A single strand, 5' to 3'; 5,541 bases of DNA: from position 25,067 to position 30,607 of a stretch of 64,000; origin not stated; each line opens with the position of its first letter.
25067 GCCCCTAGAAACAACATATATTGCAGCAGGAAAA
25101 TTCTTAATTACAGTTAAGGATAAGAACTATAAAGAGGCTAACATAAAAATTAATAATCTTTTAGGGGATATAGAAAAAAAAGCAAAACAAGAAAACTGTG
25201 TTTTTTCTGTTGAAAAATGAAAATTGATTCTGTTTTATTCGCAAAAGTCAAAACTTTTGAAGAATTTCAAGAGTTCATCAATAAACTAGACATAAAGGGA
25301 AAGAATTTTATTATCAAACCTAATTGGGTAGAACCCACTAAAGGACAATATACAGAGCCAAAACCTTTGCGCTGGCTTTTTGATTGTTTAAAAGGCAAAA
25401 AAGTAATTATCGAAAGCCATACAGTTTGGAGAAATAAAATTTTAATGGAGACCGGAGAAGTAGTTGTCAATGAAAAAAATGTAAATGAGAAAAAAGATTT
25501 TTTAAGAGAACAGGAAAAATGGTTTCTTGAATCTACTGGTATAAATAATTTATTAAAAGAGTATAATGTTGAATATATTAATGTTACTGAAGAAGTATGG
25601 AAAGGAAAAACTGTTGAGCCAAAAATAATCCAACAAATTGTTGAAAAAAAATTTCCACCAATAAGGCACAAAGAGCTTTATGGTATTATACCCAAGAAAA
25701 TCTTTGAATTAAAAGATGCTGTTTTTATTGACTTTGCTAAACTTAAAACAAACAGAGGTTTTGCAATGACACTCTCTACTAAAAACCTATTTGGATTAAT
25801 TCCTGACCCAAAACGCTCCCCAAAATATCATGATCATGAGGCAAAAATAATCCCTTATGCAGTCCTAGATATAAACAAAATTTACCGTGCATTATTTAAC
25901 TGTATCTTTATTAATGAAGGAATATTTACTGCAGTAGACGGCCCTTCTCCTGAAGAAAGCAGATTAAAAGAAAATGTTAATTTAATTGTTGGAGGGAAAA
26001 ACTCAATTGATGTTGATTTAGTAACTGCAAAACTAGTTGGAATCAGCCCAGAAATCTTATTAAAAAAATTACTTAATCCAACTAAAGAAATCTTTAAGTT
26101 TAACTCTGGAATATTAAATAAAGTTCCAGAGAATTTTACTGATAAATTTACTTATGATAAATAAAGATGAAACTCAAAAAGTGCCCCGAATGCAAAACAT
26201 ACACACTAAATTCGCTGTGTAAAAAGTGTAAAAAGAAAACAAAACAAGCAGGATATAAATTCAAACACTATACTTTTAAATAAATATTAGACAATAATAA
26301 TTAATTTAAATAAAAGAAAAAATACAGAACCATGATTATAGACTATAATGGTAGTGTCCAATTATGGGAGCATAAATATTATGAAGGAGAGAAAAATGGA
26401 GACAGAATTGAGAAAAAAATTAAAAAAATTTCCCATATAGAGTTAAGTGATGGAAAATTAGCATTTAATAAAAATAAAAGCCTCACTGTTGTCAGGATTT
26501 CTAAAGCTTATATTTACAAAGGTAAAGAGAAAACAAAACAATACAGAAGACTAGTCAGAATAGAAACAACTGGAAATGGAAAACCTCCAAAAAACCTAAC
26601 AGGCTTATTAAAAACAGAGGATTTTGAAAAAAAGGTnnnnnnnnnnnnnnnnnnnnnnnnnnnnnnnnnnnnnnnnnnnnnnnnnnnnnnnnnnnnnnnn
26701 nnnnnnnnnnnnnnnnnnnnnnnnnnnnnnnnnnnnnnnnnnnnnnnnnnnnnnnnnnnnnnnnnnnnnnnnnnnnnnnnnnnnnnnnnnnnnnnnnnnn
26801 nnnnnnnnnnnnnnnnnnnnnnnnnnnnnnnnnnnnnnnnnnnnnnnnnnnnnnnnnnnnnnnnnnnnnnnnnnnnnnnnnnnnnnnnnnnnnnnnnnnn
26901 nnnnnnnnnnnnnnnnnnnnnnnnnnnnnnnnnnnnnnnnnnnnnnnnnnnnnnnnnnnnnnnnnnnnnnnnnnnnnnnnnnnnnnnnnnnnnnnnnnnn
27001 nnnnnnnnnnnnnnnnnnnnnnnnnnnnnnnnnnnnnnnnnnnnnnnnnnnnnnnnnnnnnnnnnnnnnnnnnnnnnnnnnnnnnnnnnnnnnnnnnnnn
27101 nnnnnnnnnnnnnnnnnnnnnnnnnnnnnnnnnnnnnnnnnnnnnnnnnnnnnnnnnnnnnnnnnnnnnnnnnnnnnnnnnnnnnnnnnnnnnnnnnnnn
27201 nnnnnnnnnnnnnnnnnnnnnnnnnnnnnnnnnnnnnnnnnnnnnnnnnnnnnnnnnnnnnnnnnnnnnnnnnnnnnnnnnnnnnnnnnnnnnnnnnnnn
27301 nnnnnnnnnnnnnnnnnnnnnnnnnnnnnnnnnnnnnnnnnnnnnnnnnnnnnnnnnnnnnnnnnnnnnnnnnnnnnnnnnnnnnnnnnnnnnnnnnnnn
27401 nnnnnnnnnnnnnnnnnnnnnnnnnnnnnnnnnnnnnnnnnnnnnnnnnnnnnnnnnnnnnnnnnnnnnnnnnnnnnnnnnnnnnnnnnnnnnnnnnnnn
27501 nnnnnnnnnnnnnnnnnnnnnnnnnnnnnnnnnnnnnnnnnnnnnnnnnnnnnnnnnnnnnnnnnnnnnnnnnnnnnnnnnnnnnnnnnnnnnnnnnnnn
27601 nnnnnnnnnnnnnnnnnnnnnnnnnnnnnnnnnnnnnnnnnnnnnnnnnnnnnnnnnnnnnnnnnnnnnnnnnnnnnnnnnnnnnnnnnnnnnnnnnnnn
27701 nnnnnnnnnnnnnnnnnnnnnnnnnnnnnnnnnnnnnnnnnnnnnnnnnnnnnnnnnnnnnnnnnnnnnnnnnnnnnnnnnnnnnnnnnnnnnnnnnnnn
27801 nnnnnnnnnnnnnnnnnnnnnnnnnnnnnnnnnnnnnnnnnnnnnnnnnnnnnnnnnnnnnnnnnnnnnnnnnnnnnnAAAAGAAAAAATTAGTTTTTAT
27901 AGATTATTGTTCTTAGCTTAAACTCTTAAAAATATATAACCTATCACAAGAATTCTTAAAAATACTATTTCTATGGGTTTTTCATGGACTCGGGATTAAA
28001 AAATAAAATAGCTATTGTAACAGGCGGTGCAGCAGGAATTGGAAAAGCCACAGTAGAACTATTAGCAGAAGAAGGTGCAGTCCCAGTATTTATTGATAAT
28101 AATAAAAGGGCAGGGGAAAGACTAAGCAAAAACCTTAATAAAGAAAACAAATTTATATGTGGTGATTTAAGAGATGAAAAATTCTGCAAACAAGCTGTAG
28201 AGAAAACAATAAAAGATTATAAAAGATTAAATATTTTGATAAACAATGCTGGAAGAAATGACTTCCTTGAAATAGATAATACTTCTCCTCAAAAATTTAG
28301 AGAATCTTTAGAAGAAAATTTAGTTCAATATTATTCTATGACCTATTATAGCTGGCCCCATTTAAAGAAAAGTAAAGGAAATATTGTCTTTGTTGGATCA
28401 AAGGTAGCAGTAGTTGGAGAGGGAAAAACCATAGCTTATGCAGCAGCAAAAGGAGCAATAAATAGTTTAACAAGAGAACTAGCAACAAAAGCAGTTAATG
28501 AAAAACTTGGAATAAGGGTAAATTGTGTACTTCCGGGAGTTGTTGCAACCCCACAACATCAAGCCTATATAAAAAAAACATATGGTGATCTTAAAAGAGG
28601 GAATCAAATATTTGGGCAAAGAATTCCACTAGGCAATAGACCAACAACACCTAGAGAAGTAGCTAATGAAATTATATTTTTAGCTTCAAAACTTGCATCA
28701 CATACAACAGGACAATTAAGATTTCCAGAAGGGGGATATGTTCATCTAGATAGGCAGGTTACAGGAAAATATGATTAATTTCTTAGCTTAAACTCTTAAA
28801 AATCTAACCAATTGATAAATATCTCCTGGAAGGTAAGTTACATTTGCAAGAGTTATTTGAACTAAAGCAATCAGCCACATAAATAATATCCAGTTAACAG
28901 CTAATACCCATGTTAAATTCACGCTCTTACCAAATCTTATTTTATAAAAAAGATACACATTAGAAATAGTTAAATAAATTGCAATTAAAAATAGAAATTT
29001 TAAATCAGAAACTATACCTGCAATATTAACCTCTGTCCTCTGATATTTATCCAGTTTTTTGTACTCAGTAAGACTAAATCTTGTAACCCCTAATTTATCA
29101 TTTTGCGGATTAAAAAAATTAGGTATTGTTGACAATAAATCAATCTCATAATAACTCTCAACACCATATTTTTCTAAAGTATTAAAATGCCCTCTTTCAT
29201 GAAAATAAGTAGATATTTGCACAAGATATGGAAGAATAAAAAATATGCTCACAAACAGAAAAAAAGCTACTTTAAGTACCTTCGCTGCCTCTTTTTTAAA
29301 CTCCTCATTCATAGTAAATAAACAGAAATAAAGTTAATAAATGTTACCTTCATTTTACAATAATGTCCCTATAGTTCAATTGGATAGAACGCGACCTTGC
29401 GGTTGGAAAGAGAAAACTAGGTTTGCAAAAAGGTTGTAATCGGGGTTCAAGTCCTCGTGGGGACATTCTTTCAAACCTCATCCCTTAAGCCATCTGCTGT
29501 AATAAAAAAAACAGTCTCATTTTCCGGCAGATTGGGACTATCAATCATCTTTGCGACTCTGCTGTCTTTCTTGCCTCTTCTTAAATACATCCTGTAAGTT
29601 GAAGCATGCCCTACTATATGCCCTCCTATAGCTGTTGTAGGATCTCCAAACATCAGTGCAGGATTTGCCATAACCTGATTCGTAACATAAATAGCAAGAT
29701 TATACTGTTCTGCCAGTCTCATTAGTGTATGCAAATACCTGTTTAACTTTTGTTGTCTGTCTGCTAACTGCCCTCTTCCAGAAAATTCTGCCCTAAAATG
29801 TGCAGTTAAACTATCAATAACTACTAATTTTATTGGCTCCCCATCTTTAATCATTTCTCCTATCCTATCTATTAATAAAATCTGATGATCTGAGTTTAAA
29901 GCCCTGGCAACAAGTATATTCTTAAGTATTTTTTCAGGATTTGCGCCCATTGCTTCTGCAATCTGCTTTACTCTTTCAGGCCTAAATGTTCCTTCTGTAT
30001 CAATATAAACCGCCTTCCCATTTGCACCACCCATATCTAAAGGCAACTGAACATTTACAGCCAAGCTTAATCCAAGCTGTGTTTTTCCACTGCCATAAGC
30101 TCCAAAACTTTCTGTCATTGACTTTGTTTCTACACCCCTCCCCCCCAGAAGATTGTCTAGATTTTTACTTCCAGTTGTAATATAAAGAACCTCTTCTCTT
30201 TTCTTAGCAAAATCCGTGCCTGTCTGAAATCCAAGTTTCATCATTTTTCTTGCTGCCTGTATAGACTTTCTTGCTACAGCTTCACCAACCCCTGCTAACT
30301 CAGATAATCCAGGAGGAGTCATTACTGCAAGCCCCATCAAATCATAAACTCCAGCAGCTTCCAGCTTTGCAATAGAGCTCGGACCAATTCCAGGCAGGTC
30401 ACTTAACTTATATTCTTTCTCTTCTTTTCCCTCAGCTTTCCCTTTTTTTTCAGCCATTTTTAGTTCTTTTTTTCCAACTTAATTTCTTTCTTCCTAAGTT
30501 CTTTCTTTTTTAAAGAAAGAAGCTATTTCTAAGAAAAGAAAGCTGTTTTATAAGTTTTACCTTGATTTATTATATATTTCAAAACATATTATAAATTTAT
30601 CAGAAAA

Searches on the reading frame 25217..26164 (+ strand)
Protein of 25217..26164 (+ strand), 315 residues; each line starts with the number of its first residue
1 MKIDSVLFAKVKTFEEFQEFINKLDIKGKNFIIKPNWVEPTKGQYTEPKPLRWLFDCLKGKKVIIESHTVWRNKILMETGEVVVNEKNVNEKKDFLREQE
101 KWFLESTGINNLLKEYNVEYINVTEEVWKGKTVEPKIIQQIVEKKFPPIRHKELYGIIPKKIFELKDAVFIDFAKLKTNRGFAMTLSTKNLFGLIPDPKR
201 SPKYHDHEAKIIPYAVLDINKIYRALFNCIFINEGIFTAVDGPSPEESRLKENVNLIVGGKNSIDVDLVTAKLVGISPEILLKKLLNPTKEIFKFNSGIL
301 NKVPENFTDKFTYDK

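Call 89: search_protein_families(library=pfam, max_evalue=0.001, proteins=[window:25217-26164:+])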
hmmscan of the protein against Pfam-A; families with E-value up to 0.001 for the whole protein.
window:25217-26164:+ (315 aa): 1 family
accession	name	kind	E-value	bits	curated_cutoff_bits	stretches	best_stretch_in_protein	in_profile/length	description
PF04015.17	DUF362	-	3.1e-15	57.2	24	1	32-271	2-199/200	Domain of unknown function (DUF362)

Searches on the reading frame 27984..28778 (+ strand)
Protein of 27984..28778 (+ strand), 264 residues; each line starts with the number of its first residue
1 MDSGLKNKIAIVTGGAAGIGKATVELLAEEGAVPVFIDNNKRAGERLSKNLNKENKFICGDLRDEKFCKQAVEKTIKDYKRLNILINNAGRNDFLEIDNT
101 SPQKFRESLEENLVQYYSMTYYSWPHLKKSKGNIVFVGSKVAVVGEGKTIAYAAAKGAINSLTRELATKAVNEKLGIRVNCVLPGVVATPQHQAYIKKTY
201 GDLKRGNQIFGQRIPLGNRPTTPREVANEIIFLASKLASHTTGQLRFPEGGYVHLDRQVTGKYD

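Call 89: search_protein_families(library=pfam, max_evalue=0.001, proteins=[window:27984-28778:+])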
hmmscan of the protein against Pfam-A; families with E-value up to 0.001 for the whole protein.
window:27984-28778:+ (264 aa): 4 families
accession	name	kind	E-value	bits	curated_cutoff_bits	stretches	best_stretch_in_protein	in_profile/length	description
PF00106.31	adh_short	-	1.1e-44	152.7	26.6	1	8-194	1-189/195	short chain dehydrogenase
PF13561.12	adh_short_C2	-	9.2e-43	146.9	27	1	15-252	1-235/236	Enoyl-(Acyl carrier protein) reductase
PF08659.16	KR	-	7.5e-08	32.9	22.6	1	11-171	4-168/180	KR domain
PF01370.27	Epimerase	-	9.2e-06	25.7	20.9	1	11-150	2-125/240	NAD dependent epimerase/dehydratase family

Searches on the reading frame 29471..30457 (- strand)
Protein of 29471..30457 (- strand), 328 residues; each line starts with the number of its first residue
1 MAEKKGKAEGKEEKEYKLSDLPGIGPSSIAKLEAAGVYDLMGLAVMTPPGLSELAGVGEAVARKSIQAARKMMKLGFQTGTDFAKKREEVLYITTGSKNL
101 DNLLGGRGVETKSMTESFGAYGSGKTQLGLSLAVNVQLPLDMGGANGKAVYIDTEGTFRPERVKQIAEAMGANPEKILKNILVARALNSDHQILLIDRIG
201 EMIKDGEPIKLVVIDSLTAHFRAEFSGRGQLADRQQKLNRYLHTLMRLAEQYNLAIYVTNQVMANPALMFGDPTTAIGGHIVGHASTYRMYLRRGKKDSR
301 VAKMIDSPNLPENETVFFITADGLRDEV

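Call 79: search_protein_families(library=pfam, max_evalue=0.001, proteins=[window:29471-30457:-])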
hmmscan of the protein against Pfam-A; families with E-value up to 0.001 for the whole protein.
window:29471-30457:- (328 aa): 5 families
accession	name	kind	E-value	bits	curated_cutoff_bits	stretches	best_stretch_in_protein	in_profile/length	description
PF08423.17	Rad51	-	1.3e-93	313.2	22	1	86-326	1-243/244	Rad51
PF00154.27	RecA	-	3.5e-15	56.6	27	1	85-299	25-225/262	recA bacterial DNA recombination protein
PF13481.12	AAA_25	-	1.7e-07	31.5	27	1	117-260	38-188/195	AAA domain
PF06745.19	ATPase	-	1.7e-06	28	26.6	1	94-251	2-153/231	KaiC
PF14520.12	HHH_5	-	3.2e-05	24.8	27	1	18-71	4-57/57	Helix-hairpin-helix domain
